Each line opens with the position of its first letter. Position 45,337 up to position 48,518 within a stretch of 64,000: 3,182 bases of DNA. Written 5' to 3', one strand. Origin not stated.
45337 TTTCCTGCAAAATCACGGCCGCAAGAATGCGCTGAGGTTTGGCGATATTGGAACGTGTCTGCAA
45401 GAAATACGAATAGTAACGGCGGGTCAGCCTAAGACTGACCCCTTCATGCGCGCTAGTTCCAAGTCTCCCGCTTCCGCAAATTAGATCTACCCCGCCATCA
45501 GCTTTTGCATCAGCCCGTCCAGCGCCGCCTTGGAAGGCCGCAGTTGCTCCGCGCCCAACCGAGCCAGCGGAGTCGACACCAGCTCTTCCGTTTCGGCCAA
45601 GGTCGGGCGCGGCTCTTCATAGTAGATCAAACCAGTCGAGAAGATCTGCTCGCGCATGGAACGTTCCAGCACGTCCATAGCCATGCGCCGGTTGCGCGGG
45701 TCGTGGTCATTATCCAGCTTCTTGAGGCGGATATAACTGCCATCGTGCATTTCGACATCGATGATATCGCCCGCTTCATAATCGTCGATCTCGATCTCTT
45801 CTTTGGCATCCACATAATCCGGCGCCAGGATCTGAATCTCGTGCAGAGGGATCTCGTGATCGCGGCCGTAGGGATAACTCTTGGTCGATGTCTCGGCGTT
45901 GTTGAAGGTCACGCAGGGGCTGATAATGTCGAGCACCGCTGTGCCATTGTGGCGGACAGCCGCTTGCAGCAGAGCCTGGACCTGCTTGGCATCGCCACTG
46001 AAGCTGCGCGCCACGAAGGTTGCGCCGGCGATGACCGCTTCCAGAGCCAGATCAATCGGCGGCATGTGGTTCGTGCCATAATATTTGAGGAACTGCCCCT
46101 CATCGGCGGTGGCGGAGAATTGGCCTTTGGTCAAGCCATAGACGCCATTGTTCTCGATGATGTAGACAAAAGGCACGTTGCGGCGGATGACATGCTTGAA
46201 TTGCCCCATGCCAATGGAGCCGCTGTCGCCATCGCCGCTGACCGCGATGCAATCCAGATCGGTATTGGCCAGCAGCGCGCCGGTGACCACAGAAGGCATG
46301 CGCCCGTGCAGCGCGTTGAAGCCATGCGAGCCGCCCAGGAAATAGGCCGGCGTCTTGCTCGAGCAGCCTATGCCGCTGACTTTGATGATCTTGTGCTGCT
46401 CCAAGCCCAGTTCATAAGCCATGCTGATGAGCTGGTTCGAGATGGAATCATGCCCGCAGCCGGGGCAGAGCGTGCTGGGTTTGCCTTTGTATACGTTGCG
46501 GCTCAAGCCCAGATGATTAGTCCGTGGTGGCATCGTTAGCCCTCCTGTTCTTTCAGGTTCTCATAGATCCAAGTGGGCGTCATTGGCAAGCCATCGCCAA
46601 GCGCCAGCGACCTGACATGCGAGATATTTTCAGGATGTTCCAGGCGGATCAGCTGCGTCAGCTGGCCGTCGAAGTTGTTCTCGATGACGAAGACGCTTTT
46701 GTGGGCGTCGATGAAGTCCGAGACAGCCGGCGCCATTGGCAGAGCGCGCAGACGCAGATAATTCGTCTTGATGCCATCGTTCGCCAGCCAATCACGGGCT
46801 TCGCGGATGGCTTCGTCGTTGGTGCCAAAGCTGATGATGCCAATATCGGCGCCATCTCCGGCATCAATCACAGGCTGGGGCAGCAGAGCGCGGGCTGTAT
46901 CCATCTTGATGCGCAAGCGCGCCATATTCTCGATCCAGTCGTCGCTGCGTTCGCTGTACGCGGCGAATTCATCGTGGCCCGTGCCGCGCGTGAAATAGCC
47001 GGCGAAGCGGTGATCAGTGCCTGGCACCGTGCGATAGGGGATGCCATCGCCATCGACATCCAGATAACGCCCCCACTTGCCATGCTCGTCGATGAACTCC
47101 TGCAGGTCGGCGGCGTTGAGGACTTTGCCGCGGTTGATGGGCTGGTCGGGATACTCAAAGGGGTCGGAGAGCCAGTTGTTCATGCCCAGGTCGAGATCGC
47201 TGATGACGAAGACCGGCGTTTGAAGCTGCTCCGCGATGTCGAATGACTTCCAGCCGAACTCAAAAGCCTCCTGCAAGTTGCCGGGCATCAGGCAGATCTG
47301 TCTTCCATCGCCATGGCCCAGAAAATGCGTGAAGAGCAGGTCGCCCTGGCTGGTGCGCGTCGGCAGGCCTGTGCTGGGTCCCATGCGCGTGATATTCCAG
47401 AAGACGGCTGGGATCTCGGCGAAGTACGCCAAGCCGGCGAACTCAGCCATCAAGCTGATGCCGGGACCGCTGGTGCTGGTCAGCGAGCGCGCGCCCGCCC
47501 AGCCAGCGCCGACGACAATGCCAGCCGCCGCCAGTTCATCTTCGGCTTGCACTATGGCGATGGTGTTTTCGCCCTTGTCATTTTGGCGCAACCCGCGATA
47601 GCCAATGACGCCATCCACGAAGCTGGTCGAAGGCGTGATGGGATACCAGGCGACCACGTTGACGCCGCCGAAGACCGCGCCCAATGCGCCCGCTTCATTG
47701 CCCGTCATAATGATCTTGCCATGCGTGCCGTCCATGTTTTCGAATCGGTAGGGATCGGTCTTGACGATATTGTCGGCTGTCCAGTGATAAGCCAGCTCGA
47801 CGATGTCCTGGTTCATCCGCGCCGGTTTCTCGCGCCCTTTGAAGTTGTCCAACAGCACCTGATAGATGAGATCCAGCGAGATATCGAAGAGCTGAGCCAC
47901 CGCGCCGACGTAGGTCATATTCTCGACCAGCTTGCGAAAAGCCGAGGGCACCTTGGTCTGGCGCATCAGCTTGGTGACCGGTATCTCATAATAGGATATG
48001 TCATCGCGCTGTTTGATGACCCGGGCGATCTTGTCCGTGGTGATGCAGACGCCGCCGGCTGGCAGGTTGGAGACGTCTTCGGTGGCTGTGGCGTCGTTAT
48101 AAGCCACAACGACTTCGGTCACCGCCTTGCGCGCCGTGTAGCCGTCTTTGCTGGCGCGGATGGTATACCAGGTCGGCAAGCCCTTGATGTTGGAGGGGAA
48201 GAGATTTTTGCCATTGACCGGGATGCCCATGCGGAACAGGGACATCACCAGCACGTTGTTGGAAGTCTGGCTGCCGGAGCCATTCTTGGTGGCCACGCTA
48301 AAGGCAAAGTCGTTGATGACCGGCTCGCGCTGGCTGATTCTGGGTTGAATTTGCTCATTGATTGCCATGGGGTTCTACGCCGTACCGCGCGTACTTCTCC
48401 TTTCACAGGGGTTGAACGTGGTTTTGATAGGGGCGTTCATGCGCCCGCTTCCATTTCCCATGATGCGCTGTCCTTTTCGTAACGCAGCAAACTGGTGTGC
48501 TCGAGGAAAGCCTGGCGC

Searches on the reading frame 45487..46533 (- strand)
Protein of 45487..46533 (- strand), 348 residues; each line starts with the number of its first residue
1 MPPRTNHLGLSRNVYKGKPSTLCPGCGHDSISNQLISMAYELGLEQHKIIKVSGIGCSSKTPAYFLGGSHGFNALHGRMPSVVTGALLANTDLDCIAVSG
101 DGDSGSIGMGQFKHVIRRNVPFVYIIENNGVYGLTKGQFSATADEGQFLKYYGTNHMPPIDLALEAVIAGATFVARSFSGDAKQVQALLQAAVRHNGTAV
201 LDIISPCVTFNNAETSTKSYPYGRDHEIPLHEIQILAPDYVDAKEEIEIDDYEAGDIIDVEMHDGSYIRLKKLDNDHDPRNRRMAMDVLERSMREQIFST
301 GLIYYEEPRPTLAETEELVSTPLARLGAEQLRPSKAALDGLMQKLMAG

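Call 3: search_protein_families(library=pfam, proteins=[window:45487-46533:-])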
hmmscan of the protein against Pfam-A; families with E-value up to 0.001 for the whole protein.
window:45487-46533:- (348 aa): 2 families
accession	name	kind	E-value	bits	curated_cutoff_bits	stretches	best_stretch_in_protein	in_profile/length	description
PF02775.26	TPP_enzyme_C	-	2.4e-21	76.5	21.9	1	55-203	2-151/151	Thiamine pyrophosphate enzyme, C-terminal TPP binding domain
PF12367.13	PFO_beta_C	-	1e-06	29.2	24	1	269-314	16-59/66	Pyruvate ferredoxin oxidoreductase beta subunit C terminal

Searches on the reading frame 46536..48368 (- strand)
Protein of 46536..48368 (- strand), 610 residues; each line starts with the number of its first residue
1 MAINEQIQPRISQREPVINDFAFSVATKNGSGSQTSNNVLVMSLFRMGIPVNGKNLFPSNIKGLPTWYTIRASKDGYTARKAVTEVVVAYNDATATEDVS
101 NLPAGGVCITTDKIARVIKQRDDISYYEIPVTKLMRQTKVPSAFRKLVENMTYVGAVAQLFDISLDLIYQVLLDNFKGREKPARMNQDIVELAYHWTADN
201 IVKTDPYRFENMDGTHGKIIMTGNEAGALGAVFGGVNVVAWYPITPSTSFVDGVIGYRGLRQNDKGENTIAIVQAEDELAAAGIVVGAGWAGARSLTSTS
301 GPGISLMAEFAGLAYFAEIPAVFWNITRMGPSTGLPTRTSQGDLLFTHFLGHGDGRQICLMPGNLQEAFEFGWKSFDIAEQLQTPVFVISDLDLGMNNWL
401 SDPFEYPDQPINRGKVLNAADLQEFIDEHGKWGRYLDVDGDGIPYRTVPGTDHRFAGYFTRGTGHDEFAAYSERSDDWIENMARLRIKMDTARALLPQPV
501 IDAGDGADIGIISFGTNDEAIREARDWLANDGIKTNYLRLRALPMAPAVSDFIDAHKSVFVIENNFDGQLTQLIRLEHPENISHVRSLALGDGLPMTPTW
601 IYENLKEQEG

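Call 3: search_protein_families(library=pfam, proteins=[window:46536-48368:-])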
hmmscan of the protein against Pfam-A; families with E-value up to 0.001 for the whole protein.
window:46536-48368:- (610 aa): 2 families
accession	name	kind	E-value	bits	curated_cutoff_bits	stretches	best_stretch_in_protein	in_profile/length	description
PF01855.24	POR_N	-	2.1e-42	145.9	27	1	230-391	2-154/231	Pyruvate flavodoxin/ferredoxin oxidoreductase, thiamine diP-bdg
PF01558.24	POR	-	4.8e-22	79.4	27.4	1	30-194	2-172/173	Pyruvate ferredoxin/flavodoxin oxidoreductase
